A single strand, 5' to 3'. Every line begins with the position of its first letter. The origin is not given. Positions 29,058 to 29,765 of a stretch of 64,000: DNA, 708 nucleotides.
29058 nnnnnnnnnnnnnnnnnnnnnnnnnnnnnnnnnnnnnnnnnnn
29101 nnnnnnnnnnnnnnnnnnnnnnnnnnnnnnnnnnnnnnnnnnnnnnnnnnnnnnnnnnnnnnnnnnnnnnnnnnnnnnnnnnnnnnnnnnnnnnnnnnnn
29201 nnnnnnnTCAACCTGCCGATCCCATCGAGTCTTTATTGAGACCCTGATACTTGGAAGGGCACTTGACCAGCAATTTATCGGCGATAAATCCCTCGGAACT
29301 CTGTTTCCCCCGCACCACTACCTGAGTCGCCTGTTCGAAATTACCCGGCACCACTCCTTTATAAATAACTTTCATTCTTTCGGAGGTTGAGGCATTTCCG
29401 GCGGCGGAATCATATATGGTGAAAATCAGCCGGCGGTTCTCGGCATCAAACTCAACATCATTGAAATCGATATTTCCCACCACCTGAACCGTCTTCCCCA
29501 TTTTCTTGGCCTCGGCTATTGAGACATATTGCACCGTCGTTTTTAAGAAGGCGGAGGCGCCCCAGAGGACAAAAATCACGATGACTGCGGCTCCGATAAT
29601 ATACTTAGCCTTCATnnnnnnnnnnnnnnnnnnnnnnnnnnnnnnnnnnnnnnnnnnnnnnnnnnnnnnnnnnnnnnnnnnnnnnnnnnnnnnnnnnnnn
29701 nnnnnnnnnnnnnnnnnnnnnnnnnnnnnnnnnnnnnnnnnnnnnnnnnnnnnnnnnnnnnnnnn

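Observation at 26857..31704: Variant System I cytochrome c maturation operon: CcmE with CxxxY heme-binding motif, no ccmG/ccmH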

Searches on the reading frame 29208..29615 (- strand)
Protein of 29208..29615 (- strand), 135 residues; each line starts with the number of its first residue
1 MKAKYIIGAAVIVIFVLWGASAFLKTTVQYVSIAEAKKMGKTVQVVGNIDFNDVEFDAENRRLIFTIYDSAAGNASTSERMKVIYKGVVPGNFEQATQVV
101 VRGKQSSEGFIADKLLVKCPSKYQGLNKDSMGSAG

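Call 5: search_protein_families(library=pfam, proteins=[window:29208-29615:-], max_evalue=0.01)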
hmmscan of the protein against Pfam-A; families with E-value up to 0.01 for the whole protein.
window:29208-29615:- (135 aa): 1 family
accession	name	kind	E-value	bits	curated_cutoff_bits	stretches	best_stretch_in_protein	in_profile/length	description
PF03100.22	CcmE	-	3.7e-17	62.9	24.6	1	27-124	6-97/99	CcmE domain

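Call 8: search_solved_structures(query=window:29208-29615:-, max_evalue=1, show_alignments=4)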
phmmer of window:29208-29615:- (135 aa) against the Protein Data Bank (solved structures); distinct sequences matched with E-value up to 1: 3.
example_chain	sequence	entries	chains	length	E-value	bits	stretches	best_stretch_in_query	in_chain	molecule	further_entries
2kct_A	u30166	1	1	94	0.00067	23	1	75-123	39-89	Cytochrome c-type biogenesis protein CcmE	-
1sr3_A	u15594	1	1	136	0.0019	21.5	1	37-123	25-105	APO-CCME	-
8ce8_E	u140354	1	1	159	0.0024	21.2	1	36-123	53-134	Cytochrome c-type biogenesis protein CcmE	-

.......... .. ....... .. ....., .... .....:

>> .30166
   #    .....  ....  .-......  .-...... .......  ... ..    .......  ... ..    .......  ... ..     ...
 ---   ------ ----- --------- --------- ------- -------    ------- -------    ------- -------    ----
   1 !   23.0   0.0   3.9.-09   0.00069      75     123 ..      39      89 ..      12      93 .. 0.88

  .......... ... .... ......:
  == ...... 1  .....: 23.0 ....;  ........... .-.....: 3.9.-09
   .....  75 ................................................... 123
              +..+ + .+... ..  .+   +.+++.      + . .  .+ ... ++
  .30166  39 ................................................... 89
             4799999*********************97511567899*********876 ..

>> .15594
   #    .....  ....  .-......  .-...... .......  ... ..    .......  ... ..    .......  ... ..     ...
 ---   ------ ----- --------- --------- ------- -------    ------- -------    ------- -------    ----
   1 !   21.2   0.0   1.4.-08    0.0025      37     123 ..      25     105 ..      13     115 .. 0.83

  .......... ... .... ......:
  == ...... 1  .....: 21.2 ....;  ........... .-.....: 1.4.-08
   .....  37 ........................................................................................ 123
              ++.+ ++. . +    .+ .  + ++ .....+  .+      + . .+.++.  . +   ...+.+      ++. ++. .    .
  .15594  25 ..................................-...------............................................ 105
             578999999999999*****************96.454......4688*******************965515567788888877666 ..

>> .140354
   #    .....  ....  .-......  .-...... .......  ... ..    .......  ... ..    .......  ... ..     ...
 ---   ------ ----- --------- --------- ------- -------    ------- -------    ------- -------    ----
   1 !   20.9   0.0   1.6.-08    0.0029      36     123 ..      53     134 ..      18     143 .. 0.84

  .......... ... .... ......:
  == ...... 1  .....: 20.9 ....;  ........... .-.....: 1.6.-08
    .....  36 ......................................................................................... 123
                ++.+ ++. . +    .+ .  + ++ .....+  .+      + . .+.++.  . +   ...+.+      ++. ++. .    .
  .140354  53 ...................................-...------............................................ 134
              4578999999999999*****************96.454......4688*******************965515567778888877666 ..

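Call 9: find_homologous_proteins(query=window:29208-29615:-)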
Query window:29208-29615:- (135 aa): 944 proteins with E <= 0.001 among 955 candidates; the best 120 are listed.
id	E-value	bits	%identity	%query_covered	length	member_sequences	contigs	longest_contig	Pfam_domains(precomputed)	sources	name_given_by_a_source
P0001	1.0e-78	279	97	100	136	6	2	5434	PF03100.23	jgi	jgi:cytochrome c-type biogenesis protein CcmE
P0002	7.0e-62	225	77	100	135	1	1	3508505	PF03100.23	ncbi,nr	ncbi:conserved hypothetical protein [Candidatus Zixiibacteriota bacterium]|nr:conserved hypothetical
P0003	3.3e-61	223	76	100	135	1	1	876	PF03100.23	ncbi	-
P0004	8.2e-61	221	77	96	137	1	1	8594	PF03100.23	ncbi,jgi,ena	jgi:cytochrome c-type biogenesis protein CcmE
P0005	4.5e-59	216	75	100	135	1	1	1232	PF03100.23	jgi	jgi:cytochrome c-type biogenesis protein CcmE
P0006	6.8e-59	215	74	100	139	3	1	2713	PF03100.23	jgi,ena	-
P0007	6.4e-58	212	73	99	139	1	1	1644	PF03100.23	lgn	-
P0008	9.1e-57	208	71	100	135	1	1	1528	PF03100.23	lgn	-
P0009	2.5e-56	207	71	100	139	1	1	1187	PF03100.23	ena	-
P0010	3.1e-56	207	75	93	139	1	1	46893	PF03100.23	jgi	jgi:cytochrome c-type biogenesis protein CcmE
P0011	1.5e-55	204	71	100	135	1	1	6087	PF03100.23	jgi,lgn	jgi:cytochrome c-type biogenesis protein CcmE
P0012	1.6e-55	204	72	100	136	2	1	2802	PF03100.23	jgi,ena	-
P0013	6.3e-55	202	69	100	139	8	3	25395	PF03100.23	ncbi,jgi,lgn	-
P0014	1.2e-54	201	70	100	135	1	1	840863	PF03100.23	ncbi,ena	-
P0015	1.3e-54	201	71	99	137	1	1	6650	PF03100.23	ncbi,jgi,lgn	jgi:cytochrome c-type biogenesis protein CcmE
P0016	1.8e-53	198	68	100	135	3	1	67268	PF03100.23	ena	-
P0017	3.7e-52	193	64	98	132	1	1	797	PF03100.23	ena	-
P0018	5.6e-52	193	67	99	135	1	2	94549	PF03100.23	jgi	jgi:cytochrome c-type biogenesis protein CcmE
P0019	5.6e-52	193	64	98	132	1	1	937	PF03100.23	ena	-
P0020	1.5e-51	191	67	98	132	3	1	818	PF03100.23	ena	-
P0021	9.4e-51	189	62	98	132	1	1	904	PF03100.23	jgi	jgi:cytochrome c-type biogenesis protein CcmE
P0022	1.3e-50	188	62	98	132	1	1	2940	PF03100.23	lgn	-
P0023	2.7e-50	187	64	98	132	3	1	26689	PF03100.23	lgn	-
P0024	8.2e-50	186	63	98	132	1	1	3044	PF03100.23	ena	-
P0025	1.7e-49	185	64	98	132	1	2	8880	PF03100.23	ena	-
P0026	1.9e-49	185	64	98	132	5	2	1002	PF03100.23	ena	-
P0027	6.5e-49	183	65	96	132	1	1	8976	PF03100.23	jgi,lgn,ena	-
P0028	9.4e-49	182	67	96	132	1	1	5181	PF03100.23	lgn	-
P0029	1.6e-48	182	63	95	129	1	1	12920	PF03100.23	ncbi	-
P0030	3.4e-48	181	61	98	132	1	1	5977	PF03100.23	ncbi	ncbi:MAG: cytochrome c maturation protein CcmE [Candidatus Zixiibacteriota bacterium]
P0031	6.2e-48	180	60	98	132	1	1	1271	PF03100.23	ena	-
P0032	1.2e-47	179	65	93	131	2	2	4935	PF03100.23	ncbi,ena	-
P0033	1.3e-47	179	61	95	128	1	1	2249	PF03100.23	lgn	-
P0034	1.3e-47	179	61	95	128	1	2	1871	PF03100.23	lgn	-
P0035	1.7e-47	178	61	95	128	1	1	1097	PF03100.23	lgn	-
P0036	1.8e-47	178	60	95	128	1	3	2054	PF03100.23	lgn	-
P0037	2.0e-47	178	61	95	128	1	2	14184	PF03100.23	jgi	-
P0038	2.6e-47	178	62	95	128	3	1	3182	PF03100.23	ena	-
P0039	3.0e-47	178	64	93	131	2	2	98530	PF03100.23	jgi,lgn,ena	-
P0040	3.9e-47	177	64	94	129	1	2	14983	PF03100.23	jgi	-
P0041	8.6e-47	176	61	98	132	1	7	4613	PF03100.23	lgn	-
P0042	9.2e-47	176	63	95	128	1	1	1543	PF03100.23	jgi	-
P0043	1.9e-46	175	62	95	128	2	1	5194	PF03100.23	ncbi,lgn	-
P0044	5.5e-46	173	60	96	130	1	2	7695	PF03100.23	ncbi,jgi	-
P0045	1.9e-45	172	61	96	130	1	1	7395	PF03100.23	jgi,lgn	jgi:cytochrome c-type biogenesis protein CcmE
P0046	2.5e-45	171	61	93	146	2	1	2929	PF03100.23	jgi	jgi:cytochrome c-type biogenesis protein CcmE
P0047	2.6e-45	171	62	93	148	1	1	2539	PF03100.23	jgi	-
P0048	2.8e-45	171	64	93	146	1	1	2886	PF03100.23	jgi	-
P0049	2.9e-45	171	63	93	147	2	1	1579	PF03100.23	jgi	-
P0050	4.2e-45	171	62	98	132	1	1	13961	PF03100.23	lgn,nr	nr:cytochrome c maturation protein CcmE [candidate division Zixibacteria bacterium]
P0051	4.5e-45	171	60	93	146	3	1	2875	PF03100.23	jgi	jgi:cytochrome c-type biogenesis protein CcmE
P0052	5.1e-45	170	58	96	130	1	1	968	PF03100.23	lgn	-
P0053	5.3e-45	170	61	93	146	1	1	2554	PF03100.23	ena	-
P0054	5.3e-45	170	62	93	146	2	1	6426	PF03100.23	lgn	-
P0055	6.6e-45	170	60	93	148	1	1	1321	PF03100.23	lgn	-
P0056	7.7e-45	170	62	93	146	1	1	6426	PF03100.23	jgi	jgi:cytochrome c-type biogenesis protein CcmE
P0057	7.8e-45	170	62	93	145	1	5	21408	PF03100.23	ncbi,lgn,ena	-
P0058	9.3e-45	170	59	95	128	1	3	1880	PF03100.23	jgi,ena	-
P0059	9.5e-45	169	62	93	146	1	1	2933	PF03100.23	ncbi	-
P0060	1.1e-44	169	58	96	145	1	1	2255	PF03100.23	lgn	-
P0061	1.2e-44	169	63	93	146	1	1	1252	PF03100.23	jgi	jgi:cytochrome c-type biogenesis protein CcmE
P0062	1.2e-44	169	61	98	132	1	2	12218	PF03100.23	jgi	-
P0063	1.5e-44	169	62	93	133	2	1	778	PF03100.23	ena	-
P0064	1.6e-44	169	59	96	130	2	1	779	PF03100.23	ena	-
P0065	1.9e-44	168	62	93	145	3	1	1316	PF03100.23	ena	-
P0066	1.9e-44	168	61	93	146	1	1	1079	PF03100.23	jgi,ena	-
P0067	2.3e-44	168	57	95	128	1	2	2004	PF03100.23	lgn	-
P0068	2.4e-44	168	60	93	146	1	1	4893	PF03100.23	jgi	jgi:cytochrome c-type biogenesis protein CcmE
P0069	2.6e-44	168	62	93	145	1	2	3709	PF03100.23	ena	-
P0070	3.1e-44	168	62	93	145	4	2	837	PF03100.23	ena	-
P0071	3.1e-44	168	57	96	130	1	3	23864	PF03100.23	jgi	jgi:cytochrome c-type biogenesis protein CcmE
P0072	3.1e-44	168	59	93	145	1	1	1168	PF03100.23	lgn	-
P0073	3.1e-44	168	58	96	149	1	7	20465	PF03100.23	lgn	-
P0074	3.9e-44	168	62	93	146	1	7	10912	PF03100.23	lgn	-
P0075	4.1e-44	167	62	93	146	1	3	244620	PF03100.23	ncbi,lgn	-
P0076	4.4e-44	167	62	93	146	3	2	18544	PF03100.23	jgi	-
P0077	5.6e-44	167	59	93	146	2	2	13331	PF03100.23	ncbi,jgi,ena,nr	ncbi:MAG: cytochrome c maturation protein CcmE [Candidatus Zixiibacteriota bacterium]|nr:MAG: cytoch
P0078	6.2e-44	167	62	93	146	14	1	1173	PF03100.23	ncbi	-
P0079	6.7e-44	167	60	93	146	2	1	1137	PF03100.23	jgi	jgi:cytochrome c-type biogenesis protein CcmE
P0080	6.8e-44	167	61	93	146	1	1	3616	PF03100.23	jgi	jgi:cytochrome c-type biogenesis protein CcmE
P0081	7.1e-44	167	62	93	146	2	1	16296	PF03100.23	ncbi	-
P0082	7.3e-44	167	60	93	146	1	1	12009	PF03100.23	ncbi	-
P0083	7.7e-44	167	61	93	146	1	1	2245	PF03100.23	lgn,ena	-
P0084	7.8e-44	167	57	96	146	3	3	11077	PF03100.23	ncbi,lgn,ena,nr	ncbi:MAG: cytochrome c maturation protein CcmE [candidate division Zixibacteria bacterium]|nr:cytoch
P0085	9.1e-44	166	61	93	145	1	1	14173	PF03100.23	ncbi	-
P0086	1.0e-43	166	58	96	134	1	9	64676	PF03100.23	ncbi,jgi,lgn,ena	-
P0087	1.1e-43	166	60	93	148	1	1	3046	PF03100.23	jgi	-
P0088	1.1e-43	166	58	96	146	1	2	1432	PF03100.23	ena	-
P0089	1.3e-43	166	58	96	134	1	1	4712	PF03100.23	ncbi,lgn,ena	-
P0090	1.3e-43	166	62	93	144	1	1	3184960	PF03100.23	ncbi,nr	ncbi:MAG: cytochrome c maturation protein CcmE [Candidatus Zixiibacteriota bacterium]|nr:MAG: cytoch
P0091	1.3e-43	166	58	96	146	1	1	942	PF03100.23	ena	-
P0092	1.3e-43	166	58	93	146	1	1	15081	PF03100.23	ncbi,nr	ncbi:MAG TPA: cytochrome c maturation protein CcmE [Candidatus Deferrimicrobium sp.]|nr:cytochrome c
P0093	1.3e-43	166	58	96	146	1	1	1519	PF03100.23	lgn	-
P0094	1.5e-43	166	57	97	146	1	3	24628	PF03100.23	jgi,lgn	jgi:cytochrome c-type biogenesis protein CcmE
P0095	1.6e-43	166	61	93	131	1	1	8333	PF03100.23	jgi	jgi:cytochrome c-type biogenesis protein CcmE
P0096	1.8e-43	165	58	96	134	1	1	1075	PF03100.23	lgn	-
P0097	1.9e-43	165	59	95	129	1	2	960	PF03100.23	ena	-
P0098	1.9e-43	165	60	96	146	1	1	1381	PF03100.23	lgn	-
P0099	2.1e-43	165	59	96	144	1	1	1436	PF03100.23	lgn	-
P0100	2.1e-43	165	60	93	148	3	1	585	PF03100.23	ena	-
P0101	2.2e-43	165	62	93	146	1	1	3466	PF03100.23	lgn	-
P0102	2.2e-43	165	61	93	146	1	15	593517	PF03100.23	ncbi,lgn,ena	-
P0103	2.2e-43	165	62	93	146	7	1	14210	PF03100.23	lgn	-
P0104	2.4e-43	165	58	96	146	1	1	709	PF03100.23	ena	-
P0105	2.5e-43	165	61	93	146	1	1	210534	PF03100.23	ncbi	ncbi:MAG: cytochrome c maturation protein CcmE [Candidatus Zixiibacteriota bacterium]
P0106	3.6e-43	164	58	93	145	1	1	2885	PF03100.23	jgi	-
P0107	3.9e-43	164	62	93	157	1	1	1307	PF03100.23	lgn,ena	-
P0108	4.6e-43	164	59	96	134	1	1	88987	PF03100.23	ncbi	-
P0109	4.7e-43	164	59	93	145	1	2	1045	PF03100.23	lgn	-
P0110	4.8e-43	164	57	93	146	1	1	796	PF03100.23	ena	-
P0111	4.9e-43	164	58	93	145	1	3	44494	PF03100.23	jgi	jgi:cytochrome c-type biogenesis protein CcmE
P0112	4.9e-43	164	60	93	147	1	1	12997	PF03100.23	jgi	jgi:cytochrome c-type biogenesis protein CcmE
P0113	4.9e-43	164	58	93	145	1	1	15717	PF03100.23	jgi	-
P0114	5.4e-43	164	58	93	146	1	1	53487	PF03100.23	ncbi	-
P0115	5.5e-43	164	58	93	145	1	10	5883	PF03100.23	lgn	-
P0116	6.0e-43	164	60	93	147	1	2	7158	PF03100.23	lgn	-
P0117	6.6e-43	164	58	96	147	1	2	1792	PF03100.23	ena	-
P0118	8.0e-43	163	60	93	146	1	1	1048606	PF03100.23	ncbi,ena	-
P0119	8.3e-43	163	59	93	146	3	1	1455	PF03100.23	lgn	-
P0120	9.1e-43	163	58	93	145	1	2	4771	PF03100.23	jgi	jgi:cytochrome c-type biogenesis protein CcmE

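Call 10: find_encoding_contigs(protein=window:29208-29615:-, flank=10000, max_places=6)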
Protein window:29208-29615:- (135 aa): 5 contigs read that carry it; 5 places shown.
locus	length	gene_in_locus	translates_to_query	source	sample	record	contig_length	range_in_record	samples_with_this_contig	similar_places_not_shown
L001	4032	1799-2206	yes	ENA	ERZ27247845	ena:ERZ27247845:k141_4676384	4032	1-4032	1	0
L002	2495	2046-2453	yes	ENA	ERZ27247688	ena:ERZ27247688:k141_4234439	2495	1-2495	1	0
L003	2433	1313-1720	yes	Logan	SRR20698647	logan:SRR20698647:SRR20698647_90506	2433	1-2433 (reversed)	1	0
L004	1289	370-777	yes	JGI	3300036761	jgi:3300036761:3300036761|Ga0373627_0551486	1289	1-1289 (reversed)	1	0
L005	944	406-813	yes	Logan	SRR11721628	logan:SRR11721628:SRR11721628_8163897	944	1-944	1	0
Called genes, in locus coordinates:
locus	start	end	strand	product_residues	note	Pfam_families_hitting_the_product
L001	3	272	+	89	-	?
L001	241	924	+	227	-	PF03379:CcmB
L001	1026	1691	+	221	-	PF01578:Cytochrom_C_asm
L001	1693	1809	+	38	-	PF20077:CcmD_alt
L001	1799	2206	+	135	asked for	PF03100:CcmE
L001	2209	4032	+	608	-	?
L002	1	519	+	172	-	?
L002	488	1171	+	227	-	PF03379:CcmB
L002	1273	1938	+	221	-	PF01578:Cytochrom_C_asm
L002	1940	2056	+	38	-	PF20077:CcmD_alt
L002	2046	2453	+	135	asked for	PF03100:CcmE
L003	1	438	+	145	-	?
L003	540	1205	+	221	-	PF01578:Cytochrom_C_asm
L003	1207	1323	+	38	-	PF20077:CcmD_alt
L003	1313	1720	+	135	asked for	PF03100:CcmE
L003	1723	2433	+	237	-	?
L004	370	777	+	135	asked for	PF03100:CcmE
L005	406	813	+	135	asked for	PF03100:CcmE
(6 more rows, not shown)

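Call 11: find_encoding_contigs(protein=P0002, flank=10000, max_places=4)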
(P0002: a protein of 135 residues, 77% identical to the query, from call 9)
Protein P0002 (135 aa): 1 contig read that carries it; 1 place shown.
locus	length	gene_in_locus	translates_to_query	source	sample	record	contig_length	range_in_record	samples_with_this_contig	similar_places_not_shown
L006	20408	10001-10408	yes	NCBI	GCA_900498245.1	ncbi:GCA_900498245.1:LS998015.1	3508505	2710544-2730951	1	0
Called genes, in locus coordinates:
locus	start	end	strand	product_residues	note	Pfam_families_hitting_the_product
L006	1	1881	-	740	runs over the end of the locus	PF17764:PriA_3primeBD, PF00270:DEAD, PF04851:ResIII, PF18319:Zn_ribbon_PriA, PF00271:Helicase_C (weak), PF18074:PriA_C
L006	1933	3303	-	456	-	PF12895:ANAPC3 (faint), PF13174:TPR_6 (faint), PF00515:TPR_1 (faint), PF07719:TPR_2 (faint), PF13176:TPR_7 (faint), PF13181:TPR_8 (faint), PF13374:TPR_10 (faint), PF13432:TPR_16, +8 more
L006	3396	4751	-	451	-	PF13598:DUF4139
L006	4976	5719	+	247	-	PF01066:CDP-OH_P_transf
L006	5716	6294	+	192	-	PF13302:Acetyltransf_3, PF13420:Acetyltransf_4, PF00583:Acetyltransf_1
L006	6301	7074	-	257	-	PF13442:Cytochrome_CBB3 (weak), PF00034:Cytochrom_C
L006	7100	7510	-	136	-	-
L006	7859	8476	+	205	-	PF02463:SMC_N (faint), PF00005:ABC_tran, PF13304:AAA_21 (faint)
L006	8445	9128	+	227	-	PF03379:CcmB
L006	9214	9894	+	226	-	PF01578:Cytochrom_C_asm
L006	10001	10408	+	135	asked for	PF03100:CcmE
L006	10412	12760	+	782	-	PF01578:Cytochrom_C_asm, PF16327:CcmF_C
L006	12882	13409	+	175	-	PF00034:Cytochrom_C, PF13442:Cytochrome_CBB3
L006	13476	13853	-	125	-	PF01957:NfeD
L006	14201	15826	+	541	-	PF01289:Thiol_cytolysin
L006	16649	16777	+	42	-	-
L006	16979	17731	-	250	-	PF01386:Ribosomal_L25p, PF14693:Ribosomal_TL5_C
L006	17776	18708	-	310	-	PF13793:Pribosyltran_N, PF00156:Pribosyltran, PF14572:Pribosyl_synth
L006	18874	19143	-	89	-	PF04026:SpoVG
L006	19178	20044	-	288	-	PF00288:GHMP_kinases_N, PF08544:GHMP_kinases_C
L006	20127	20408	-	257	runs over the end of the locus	PF01209:Ubie_methyltran (weak), PF13489:Methyltransf_23, PF06325:PrmA (weak), PF13847:Methyltransf_31, PF08241:Methyltransf_11, PF08242:Methyltransf_12, PF13649:Methyltransf_25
